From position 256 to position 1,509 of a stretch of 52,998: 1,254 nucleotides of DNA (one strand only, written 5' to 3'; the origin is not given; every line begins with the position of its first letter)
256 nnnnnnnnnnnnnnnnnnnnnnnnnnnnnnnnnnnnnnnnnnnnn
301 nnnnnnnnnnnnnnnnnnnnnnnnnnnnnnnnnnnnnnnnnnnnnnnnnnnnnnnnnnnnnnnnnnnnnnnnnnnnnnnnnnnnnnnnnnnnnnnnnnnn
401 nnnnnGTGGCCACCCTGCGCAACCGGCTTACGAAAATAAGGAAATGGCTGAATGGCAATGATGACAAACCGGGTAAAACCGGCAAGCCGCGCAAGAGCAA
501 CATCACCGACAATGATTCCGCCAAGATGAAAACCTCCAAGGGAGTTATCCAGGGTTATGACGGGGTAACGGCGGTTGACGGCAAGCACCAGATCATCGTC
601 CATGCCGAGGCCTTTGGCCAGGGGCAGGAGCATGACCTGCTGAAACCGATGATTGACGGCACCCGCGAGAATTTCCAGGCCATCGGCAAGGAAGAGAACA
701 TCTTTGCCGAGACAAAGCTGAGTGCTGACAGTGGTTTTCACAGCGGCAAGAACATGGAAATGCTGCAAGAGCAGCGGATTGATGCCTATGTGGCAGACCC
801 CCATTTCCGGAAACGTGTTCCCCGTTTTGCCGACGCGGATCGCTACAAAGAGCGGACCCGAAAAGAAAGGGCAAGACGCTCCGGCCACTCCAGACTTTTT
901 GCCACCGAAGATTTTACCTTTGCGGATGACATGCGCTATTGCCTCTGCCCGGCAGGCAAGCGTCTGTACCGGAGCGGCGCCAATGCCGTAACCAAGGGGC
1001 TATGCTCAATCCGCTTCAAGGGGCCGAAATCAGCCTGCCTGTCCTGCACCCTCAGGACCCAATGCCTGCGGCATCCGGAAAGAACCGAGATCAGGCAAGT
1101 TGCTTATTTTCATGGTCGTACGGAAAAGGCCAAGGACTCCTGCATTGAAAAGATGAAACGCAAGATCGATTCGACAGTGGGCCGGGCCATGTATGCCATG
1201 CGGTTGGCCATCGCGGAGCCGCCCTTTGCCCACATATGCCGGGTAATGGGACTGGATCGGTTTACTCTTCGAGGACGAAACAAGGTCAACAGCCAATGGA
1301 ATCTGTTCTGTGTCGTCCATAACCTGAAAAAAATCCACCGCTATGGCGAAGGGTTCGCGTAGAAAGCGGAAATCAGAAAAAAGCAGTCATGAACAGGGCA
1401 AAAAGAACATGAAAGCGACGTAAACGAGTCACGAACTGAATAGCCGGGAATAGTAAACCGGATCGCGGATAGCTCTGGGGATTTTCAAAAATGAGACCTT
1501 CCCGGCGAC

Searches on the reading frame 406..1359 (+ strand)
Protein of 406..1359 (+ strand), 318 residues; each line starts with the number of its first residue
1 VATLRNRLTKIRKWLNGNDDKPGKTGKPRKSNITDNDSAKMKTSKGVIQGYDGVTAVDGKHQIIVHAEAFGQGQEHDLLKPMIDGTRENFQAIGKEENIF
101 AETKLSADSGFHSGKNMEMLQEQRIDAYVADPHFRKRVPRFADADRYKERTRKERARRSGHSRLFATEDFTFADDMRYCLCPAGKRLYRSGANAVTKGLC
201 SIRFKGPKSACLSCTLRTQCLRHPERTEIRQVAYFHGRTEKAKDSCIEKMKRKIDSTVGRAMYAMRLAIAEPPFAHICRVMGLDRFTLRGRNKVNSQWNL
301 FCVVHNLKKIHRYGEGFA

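Call 41: search_protein_families(library=pfam, proteins=[window:406-1359:+], max_evalue=0.001)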
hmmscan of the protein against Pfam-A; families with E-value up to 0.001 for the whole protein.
window:406-1359:+ (318 aa): 2 families
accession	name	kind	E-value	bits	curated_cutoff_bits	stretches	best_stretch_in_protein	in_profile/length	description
PF13751.12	DDE_Tnp_1_6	-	3e-20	73.2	25.1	1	181-311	2-125/125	Transposase DDE domain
PF01609.27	DDE_Tnp_1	-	5.1e-11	43.2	23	1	38-307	24-200/200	Transposase DDE domain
